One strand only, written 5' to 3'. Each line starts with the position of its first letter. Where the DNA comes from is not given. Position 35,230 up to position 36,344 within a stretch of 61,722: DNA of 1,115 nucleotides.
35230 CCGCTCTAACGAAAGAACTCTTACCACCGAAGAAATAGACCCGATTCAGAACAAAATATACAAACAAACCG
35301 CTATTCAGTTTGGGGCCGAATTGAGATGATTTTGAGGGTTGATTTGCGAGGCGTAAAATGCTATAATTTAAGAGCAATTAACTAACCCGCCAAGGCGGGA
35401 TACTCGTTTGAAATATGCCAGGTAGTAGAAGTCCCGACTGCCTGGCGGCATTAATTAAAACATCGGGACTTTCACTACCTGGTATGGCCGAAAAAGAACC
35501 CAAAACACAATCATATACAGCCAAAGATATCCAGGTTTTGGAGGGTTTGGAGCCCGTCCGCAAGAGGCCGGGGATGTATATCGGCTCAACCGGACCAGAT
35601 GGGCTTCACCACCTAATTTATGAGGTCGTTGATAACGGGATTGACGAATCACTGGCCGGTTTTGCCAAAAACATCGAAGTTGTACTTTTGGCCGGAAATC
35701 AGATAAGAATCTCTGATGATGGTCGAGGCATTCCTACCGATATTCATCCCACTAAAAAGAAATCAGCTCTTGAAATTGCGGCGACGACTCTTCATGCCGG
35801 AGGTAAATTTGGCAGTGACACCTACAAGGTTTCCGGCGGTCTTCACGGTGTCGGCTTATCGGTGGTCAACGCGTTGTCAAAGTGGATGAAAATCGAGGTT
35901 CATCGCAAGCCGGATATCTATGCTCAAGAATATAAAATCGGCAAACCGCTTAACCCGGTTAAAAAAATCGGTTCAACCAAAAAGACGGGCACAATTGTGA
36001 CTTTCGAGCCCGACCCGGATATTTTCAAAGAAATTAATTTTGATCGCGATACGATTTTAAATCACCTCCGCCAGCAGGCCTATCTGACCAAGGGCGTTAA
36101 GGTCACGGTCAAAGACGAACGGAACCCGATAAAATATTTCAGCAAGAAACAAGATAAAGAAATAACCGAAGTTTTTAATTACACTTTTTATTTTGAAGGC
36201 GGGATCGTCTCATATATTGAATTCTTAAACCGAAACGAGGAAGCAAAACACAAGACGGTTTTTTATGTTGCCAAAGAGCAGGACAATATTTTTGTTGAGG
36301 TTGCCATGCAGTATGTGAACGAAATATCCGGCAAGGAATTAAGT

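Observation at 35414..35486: MITE-like 65-bp hairpin element (family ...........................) inserted exactly at the gyrB start codon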

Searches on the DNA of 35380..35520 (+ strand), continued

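Call 55: search_with_rna_model(model_id=R1, sources=[L001, L002, L004, L005, L006, L007, L008, L009, L010, L011, L012, L013, L014, L015, L016, L017, L018, L019, L020, L021, L022, L023, L024, L025, L026, L027, L028, L029, L030, L031, L032, L033, L034, L036, L037, L038, L039, L040, L041, L042, L043, L044, L045, L046, L047, L048, L049, L050, L051, L052, L053, L054, L055, L056, L057, L058, L059, L060, L061, L062, L063, L064, L065, L066, L067, L068, L069, L070, L071, L072, L073, L074, L075, L076, L077, L078, L079, L080, L081, L082, L083, L084, L085, L086, L087, L088, L089, L090, L091, L092, L093, L094, L095, L096, L098, L099, L100, L101], max_evalue=0.01)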
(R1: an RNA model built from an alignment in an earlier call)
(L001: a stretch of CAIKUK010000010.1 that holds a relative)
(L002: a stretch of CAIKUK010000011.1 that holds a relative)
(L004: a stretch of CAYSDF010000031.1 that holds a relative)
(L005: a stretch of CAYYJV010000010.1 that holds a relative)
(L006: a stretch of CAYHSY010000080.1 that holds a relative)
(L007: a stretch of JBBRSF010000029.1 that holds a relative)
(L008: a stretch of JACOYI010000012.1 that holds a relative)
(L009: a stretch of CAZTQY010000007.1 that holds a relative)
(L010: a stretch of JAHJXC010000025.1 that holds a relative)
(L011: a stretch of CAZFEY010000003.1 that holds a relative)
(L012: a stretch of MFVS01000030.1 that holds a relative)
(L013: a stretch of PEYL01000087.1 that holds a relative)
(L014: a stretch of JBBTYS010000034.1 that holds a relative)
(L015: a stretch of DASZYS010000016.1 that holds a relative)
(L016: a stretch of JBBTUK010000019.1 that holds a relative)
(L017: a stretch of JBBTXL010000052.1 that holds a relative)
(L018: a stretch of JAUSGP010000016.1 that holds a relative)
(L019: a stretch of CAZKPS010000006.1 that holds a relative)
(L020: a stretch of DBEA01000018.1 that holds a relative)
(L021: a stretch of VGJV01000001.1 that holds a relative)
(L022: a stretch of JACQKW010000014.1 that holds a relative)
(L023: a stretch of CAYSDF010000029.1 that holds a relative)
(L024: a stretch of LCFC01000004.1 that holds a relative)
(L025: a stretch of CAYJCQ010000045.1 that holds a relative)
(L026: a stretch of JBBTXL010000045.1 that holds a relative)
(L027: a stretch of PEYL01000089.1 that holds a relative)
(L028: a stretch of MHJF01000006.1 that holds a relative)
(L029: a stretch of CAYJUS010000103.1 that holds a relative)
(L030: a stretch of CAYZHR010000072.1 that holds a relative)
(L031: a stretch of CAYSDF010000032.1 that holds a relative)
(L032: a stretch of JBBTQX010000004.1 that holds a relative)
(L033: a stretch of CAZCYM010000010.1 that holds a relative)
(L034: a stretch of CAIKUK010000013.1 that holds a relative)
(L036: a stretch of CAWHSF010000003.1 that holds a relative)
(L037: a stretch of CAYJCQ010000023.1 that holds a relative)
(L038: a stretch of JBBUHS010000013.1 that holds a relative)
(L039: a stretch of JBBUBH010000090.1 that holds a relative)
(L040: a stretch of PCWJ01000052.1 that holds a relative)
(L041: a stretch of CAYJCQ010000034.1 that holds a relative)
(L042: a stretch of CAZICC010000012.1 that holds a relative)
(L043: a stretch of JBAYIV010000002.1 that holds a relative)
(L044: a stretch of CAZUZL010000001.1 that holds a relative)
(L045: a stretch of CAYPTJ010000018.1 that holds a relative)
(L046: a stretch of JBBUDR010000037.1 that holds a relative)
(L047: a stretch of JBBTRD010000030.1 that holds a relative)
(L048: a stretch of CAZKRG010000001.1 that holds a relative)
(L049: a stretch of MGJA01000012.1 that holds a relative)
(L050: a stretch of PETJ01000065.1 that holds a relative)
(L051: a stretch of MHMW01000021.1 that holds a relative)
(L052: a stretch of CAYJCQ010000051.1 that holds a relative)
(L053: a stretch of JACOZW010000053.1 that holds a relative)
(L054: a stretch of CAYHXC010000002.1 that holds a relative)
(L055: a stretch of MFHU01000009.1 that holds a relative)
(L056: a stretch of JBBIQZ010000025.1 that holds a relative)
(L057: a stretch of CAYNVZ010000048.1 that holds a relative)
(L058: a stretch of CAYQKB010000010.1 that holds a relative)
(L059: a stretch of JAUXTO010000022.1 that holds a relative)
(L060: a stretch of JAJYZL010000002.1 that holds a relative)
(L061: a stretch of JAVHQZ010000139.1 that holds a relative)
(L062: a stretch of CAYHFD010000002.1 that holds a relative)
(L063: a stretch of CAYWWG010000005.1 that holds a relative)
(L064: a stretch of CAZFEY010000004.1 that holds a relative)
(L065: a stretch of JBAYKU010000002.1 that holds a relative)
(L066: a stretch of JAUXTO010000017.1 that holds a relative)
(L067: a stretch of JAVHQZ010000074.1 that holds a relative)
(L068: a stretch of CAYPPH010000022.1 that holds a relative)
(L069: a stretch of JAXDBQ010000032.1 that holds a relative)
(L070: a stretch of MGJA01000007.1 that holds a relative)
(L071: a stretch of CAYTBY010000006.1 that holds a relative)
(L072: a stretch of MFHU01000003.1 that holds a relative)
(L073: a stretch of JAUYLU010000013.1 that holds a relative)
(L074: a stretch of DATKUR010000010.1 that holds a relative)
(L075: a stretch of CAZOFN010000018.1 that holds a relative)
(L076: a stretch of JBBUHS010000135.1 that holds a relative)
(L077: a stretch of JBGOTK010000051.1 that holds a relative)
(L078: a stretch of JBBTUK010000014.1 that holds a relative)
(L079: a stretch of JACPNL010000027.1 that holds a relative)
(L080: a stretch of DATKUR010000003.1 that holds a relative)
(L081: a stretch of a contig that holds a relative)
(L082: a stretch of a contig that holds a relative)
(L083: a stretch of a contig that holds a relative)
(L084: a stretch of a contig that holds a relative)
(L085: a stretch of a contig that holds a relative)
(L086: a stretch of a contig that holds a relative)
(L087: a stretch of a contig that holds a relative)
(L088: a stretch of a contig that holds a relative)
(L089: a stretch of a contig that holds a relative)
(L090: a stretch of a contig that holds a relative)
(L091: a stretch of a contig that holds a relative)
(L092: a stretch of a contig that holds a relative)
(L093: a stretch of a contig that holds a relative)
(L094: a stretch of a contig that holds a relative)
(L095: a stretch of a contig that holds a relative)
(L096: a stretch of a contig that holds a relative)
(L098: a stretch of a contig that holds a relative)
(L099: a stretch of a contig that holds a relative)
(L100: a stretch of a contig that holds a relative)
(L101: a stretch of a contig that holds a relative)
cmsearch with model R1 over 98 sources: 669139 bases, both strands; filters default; matches with E-value up to 0.01: 207.
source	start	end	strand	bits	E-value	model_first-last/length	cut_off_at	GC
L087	1346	1415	+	71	1.8e-18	1-69/69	no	0.51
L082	2702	2772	-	69.7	4.6e-18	1-69/69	no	0.44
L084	3276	3342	+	69.5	5.1e-18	1-69/69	no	0.42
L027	204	275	-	68.9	7.8e-18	1-69/69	no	0.46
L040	1509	1581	-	68.7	9.3e-18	1-69/69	no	0.44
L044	2355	2429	+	67.7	1.8e-17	1-69/69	no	0.51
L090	6257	6325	-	67.5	2.2e-17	1-69/69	no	0.48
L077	2273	2343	-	67.4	2.3e-17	1-69/69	no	0.49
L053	3177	3245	-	67.2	2.6e-17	1-69/69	no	0.46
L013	1868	1936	+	67.1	2.9e-17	1-69/69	no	0.42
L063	91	165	+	67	3e-17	1-69/69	no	0.49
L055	640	706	+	67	3.1e-17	1-69/69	no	0.42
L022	4633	4703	+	66.5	4.4e-17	1-69/69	no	0.45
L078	1052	1120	-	66.4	4.7e-17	1-69/69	no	0.39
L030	152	215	+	65.9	6.6e-17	1-69/69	no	0.33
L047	5631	5697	-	65.9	6.9e-17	1-69/69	no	0.55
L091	4036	4106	-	65.6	8.1e-17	1-69/69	no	0.55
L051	3614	3688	-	65.6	8.2e-17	1-69/69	no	0.53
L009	6055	6129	+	65.5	8.9e-17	1-69/69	no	0.41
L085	4439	4508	-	65.5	9.1e-17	1-69/69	no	0.51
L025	899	964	-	65.4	9.2e-17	1-69/69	no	0.44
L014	174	239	-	65.4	9.5e-17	1-69/69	no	0.48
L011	2488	2553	+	65.4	9.6e-17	1-69/69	no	0.44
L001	1536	1610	+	65.3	1e-16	1-69/69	no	0.48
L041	5341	5409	-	65.1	1.2e-16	1-69/69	no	0.48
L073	1322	1391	-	65.1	1.2e-16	1-69/69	no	0.53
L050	21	93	+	64.7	1.6e-16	1-69/69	no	0.49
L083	6465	6539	-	64.3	2e-16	1-69/69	no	0.51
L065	7776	7847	-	64.2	2.2e-16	1-69/69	no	0.54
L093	6600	6671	-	64.2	2.2e-16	1-69/69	no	0.43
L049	2699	2775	+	64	2.5e-16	1-69/69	no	0.4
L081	148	224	-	64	2.5e-16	1-69/69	no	0.4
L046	1248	1319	+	64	2.5e-16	1-69/69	no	0.6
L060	6350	6416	+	63.9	2.7e-16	1-69/69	no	0.45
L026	6605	6673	-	63.8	2.9e-16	1-69/69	no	0.62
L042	1019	1091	+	63.8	3e-16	1-69/69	no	0.48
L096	3500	3567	+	63.8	3e-16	1-69/69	no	0.46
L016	5774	5847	+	63.5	3.5e-16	1-69/69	no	0.36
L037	291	357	-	63.5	3.7e-16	1-69/69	no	0.54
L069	1365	1440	+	63.3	4.3e-16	1-69/69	no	0.49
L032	421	487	+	63.1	4.8e-16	1-69/69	no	0.6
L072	3838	3904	+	63.1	4.9e-16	1-69/69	no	0.51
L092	1202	1267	-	63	5.3e-16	1-69/69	no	0.36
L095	4956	5029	-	62.9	5.4e-16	1-69/69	no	0.53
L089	7225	7291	+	62.2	8.9e-16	1-69/69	no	0.43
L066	183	254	+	62.2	9.4e-16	1-69/69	no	0.47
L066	3106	3177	+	62.2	9.4e-16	1-69/69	no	0.47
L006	1519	1580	+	62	1e-15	1-69/69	no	0.48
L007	3974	4051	-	61.6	1.5e-15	1-69/69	no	0.54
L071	1949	2028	-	61.5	1.5e-15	1-69/69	no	0.43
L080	6061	6140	-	61.3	1.7e-15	1-69/69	no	0.4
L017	4047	4115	+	61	2.1e-15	1-69/69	no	0.55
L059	7141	7208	+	60.9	2.3e-15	1-69/69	no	0.44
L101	7912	7970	+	60.9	2.4e-15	1-69/69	no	0.46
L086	3659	3726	-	60.7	2.6e-15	1-69/69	no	0.51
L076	1744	1804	+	60.7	2.6e-15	1-69/69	no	0.51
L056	954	1024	-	60.7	2.7e-15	1-69/69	no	0.45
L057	1161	1254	-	60.6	2.8e-15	1-69/69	no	0.38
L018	4169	4240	+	60.6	2.9e-15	1-69/69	no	0.51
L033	5099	5167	-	60.5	3e-15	1-69/69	no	0.48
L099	126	191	-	60.5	3e-15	1-69/69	no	0.47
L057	1102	1157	-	60.5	3.1e-15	1-69/69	no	0.3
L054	4126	4195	+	60.4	3.3e-15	1-69/69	no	0.43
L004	1307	1374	+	60.3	3.5e-15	1-69/69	no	0.41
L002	4724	4788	+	60.2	3.8e-15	1-69/69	no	0.58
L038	1255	1312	-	60.2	3.9e-15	1-69/69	no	0.45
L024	1189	1264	-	60.1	4.1e-15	1-69/69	no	0.46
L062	7114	7187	+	60.1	4.2e-15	1-69/69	no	0.51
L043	3735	3809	-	59.8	5.1e-15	1-69/69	no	0.56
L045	782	861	+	59.8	5.2e-15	1-69/69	no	0.49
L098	853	928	+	59.7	5.4e-15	1-69/69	no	0.47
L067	1853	1930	-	59.5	6.2e-15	1-69/69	no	0.51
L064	1812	1888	-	59.5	6.4e-15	1-69/69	no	0.44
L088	3422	3493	+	59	9.1e-15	1-69/69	no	0.5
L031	6302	6377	+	58.9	9.5e-15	1-69/69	no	0.43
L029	293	353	+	58.8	1e-14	1-69/69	no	0.56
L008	1079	1141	+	58.8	1.1e-14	1-69/69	no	0.54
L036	1420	1485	-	58.7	1.1e-14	1-69/69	no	0.45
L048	2388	2443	+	58.5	1.2e-14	1-69/69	no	0.46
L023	495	555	+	58.5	1.3e-14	1-69/69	no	0.48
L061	3663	3730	+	58.4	1.4e-14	1-69/69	no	0.56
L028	2992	3059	-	58.3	1.4e-14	1-69/69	no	0.47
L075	5982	6056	-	58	1.8e-14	1-69/69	no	0.56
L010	2613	2685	-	57.8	2e-14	1-69/69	no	0.38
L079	835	909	+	57.8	2.1e-14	1-69/69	no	0.43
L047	2790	2923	+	57.7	2.2e-14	1-69/69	no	0.4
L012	3934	4011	-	57.4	2.7e-14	1-69/69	no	0.36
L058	1995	2050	+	57.1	3.5e-14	1-69/69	no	0.5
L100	1006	1078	+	56.9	4.1e-14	1-69/69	no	0.51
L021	810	868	+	56.9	4.1e-14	1-69/69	no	0.58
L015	6194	6266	-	56.5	5.4e-14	1-69/69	no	0.4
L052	2703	2764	-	55.3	1.2e-13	1-69/69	no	0.42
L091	6123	6203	-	52.8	7.4e-13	1-69/69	no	0.56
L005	6443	6505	+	52.4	9.5e-13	1-69/69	no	0.32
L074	3000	3076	+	52.2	1.1e-12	1-69/69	no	0.44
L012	743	813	-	52.1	1.2e-12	1-69/69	no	0.54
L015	6079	6152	+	52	1.3e-12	1-69/69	no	0.46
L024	1269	1343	+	51.9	1.4e-12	1-69/69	no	0.47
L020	3044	3116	+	50.6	3.5e-12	1-69/69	no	0.53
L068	4818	4887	+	50.1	5e-12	1-69/69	no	0.44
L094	346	416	+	48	2.2e-11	1-69/69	no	0.46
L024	5003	5076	-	47.5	3.2e-11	1-69/69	no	0.51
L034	4585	4658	-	47.3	3.7e-11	1-69/69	no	0.39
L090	6257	6325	+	46.7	5.3e-11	1-69/69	no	0.48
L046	1248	1319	-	44.3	3.1e-10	1-69/69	no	0.6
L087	1346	1415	-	44.1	3.4e-10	1-69/69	no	0.51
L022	4633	4703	-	44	3.7e-10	1-69/69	no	0.45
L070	6872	6932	+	43.6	5e-10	1-69/69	no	0.52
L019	1385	1456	+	43.2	6.7e-10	1-69/69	no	0.42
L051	3614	3688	+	43.2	6.7e-10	1-69/69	no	0.53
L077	2273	2343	+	43.1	6.9e-10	1-69/69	no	0.49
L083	6465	6539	+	43.1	7e-10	1-69/69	no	0.51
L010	2613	2685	+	43.1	7e-10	1-69/69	no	0.38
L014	174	239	+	43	7.6e-10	1-69/69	no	0.48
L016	5774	5847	-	43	7.7e-10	1-69/69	no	0.36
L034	4503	4562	+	42.9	8e-10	1-69/69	no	0.53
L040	1344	1422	+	42.3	1.2e-09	1-69/69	no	0.41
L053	3177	3245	+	42.2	1.4e-09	1-69/69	no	0.46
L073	3494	3560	-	42.1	1.4e-09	1-69/69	no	0.55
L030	152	215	-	41.6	2e-09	1-69/69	no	0.33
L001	1536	1610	-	41.5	2.2e-09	1-69/69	no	0.48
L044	2355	2429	-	41.4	2.3e-09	1-69/69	no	0.51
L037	291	357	+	41.4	2.3e-09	1-69/69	no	0.54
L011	2488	2553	-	41.3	2.5e-09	1-69/69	no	0.44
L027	204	275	+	41.2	2.6e-09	1-69/69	no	0.46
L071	1949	2028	+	41.1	2.9e-09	1-69/69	no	0.43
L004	1307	1374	-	41.1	3e-09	1-69/69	no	0.41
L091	4036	4106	+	41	3.2e-09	1-69/69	no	0.55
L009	6055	6129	-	41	3.2e-09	1-69/69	no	0.41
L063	91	165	-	40.9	3.3e-09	1-69/69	no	0.49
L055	640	706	-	40.9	3.3e-09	1-69/69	no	0.42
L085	4439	4508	+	40.6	4.3e-09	1-69/69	no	0.51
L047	5631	5697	+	40.5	4.4e-09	1-69/69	no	0.55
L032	421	487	-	40.3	5.1e-09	1-69/69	no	0.6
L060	6350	6416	-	40.2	5.6e-09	1-69/69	no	0.45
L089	7225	7291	-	40.1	5.7e-09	1-69/69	no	0.43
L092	1202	1267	+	40.1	6e-09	1-69/69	no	0.36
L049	2699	2775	-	40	6.2e-09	1-69/69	no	0.4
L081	148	224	+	40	6.2e-09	1-69/69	no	0.4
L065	7776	7847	+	40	6.4e-09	1-69/69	no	0.54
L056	954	1024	+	39.9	6.9e-09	1-69/69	no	0.45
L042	1019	1091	-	39.8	7.2e-09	1-69/69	no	0.48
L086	3659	3726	+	39.5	9e-09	1-69/69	no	0.51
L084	3276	3342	-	39.4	9.7e-09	1-69/69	no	0.42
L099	126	191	+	39.4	9.9e-09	1-69/69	no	0.47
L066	183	254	-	39.4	1e-08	1-69/69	no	0.47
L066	3106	3177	-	39.4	1e-08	1-69/69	no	0.47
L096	3500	3567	-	39.3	1e-08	1-69/69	no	0.46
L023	495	555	-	39.3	1.1e-08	1-69/69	no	0.48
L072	3838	3904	-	39.3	1.1e-08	1-69/69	no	0.51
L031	6302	6377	-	39.1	1.2e-08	1-69/69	no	0.43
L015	6194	6266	+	39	1.2e-08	1-69/69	no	0.4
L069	1365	1440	-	39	1.3e-08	1-69/69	no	0.49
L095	4956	5029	+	38.9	1.4e-08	1-69/69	no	0.53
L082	2702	2772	+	38.7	1.6e-08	1-69/69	no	0.44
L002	4724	4788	-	38.6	1.7e-08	1-69/69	no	0.58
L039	576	653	-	38.5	1.8e-08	1-69/69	no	0.42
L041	5341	5409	+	38.5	1.9e-08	1-69/69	no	0.48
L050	21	93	-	38.2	2.3e-08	1-69/69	no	0.49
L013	1868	1936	-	38.1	2.4e-08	1-69/69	no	0.42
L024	1189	1264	+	38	2.6e-08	1-69/69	no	0.46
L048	2388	2443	-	37.9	2.8e-08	1-69/69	no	0.46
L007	3974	4051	+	37.9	2.8e-08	1-69/69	no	0.54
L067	1853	1930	+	37.7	3.3e-08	1-69/69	no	0.51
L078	1052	1120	+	37.6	3.6e-08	1-69/69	no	0.39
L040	1509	1581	+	37.4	4e-08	1-69/69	no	0.44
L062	7114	7187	-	37.3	4.3e-08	1-69/69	no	0.51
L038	1255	1312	+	37.2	4.6e-08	1-69/69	no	0.45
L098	853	928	-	36.7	6.6e-08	1-69/69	no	0.47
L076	1744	1804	-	36.6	6.9e-08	1-69/69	no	0.51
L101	7912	7970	-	36.6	7e-08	1-69/69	no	0.46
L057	1102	1157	+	36.6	7.2e-08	1-69/69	no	0.3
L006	1519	1580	-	36.4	8.4e-08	1-69/69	no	0.48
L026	6605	6673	+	36.1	1e-07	1-69/69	no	0.62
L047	2790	2923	-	35.9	1.1e-07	1-69/69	no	0.4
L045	782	861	-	35.8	1.3e-07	1-69/69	no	0.49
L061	3663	3730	-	35.7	1.4e-07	1-69/69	no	0.56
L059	7141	7208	-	35.6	1.4e-07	1-69/69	no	0.44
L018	4169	4240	-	35.5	1.5e-07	1-69/69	no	0.51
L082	6983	7057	+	35.4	1.6e-07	1-69/69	no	0.39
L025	899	964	+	35.3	1.7e-07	1-69/69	no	0.44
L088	3422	3493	-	35.2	1.9e-07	1-69/69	no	0.5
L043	3735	3809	+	35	2.1e-07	1-69/69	no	0.56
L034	4503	4562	-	35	2.2e-07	1-69/69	no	0.53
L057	1161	1254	+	34.7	2.8e-07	1-69/69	no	0.38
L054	4126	4195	-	34.6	2.9e-07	1-69/69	no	0.43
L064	1812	1888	+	34.5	3e-07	1-69/69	no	0.44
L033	5099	5167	+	34.5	3.2e-07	1-69/69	no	0.48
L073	1322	1391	+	34.1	4.3e-07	1-69/69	no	0.53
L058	1995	2050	-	33.8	5.1e-07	1-69/69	no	0.5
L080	6061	6140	+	33.8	5.3e-07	1-69/69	no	0.4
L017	4047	4115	-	33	8.8e-07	1-69/69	no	0.55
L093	6600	6671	+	32.9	1e-06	1-69/69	no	0.43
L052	2703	2764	+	32.7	1.1e-06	1-69/69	no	0.42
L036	1420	1485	+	32.3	1.5e-06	1-69/69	no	0.45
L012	743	813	+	32.1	1.7e-06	1-69/69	no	0.54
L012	3934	4011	+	30.6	4.9e-06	1-69/69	no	0.36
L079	835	909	-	30.3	6e-06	1-69/69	no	0.43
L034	4585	4658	+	29.9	8.3e-06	1-69/69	no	0.39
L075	5982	6056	+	29.7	9.6e-06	1-69/69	no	0.56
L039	576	653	+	29.6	1e-05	1-69/69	no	0.42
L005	6443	6505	-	28.7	2e-05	1-69/69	no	0.32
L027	6733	6763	-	28.4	2.4e-05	1-69/69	no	0.48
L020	3044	3116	-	25.9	0.00014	1-69/69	no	0.53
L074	3000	3076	-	25.1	0.00024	1-69/69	no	0.44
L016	1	28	+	23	0.0011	42-69/69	5'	0.57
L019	1385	1456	-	20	0.0092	1-69/69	no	0.42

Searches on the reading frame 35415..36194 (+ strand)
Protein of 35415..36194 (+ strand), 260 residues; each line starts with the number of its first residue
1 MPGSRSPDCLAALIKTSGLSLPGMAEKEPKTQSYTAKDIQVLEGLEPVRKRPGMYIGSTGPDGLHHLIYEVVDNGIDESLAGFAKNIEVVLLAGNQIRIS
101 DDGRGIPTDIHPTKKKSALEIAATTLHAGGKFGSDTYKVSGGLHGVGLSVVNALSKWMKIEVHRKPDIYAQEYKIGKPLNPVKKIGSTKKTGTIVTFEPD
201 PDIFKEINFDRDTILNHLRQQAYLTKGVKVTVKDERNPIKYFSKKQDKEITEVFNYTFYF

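Call 31: find_homologous_proteins(query=window:35415-36194:+)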
Query window:35415-36194:+ (260 aa): 8000 proteins with E <= 0.001 among 8000 candidates; the best 120 are listed.
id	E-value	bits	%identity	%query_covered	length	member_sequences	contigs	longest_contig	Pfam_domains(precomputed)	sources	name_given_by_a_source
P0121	2.7e-116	406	77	91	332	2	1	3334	PF02518.32,PF00204.32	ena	-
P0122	1.2e-111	391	78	86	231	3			PF02518.32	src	-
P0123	1.9e-111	390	75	91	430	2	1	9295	PF02518.32,PF00204.32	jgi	-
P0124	1.1e-109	384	73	88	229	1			PF02518.32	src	-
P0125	3.5e-106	373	72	91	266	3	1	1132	PF02518.32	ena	-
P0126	8.9e-105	368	71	90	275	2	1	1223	PF02518.32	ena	-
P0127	4.4e-104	366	78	80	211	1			PF02518.32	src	-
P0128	1.6e-103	364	71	90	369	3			PF02518.32,PF00204.32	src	-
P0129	3.9e-103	363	69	91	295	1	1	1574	PF02518.32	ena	-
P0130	1.6e-102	361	70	91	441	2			PF02518.32,PF00204.32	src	-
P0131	2.1e-102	360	73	89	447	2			PF02518.32,PF00204.32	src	-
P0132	3.5e-102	360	70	91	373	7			PF02518.32,PF00204.32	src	-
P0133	5.3e-102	359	68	91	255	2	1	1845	PF02518.32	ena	-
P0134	1.5e-101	358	77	80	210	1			PF02518.32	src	-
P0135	1.7e-101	357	69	91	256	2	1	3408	PF02518.32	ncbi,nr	ncbi:MAG: DNA topoisomerase IV subunit B, partial [Candidatus Yanofskybacteria bacterium]|nr:DNA top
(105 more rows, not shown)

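Call 33: find_encoding_contigs(protein=P0121, flank=3000, max_places=3)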
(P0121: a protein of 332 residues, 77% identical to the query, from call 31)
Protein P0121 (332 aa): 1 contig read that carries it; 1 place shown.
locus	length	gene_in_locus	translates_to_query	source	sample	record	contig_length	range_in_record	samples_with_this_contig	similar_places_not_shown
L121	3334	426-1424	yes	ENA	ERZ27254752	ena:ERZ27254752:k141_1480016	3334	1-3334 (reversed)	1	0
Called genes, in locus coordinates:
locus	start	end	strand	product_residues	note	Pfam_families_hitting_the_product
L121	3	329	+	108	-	?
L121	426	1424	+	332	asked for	PF02518:HATPase_c, PF00204:DNA_gyraseB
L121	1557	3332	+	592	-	?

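Call 34: find_encoding_contigs(protein=P0123, flank=3000, max_places=3)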
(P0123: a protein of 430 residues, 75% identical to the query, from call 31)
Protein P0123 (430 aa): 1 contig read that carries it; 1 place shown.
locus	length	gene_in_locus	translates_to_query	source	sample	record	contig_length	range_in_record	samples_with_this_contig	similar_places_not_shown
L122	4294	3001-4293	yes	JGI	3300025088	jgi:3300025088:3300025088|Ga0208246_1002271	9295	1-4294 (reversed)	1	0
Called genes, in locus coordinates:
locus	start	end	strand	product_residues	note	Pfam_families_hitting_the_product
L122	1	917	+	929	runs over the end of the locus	-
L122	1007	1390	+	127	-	-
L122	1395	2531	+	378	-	PF01409:tRNA-synt_2d, PF03147:FDX-ACB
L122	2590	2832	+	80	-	-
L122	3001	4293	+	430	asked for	PF02518:HATPase_c, PF00204:DNA_gyraseB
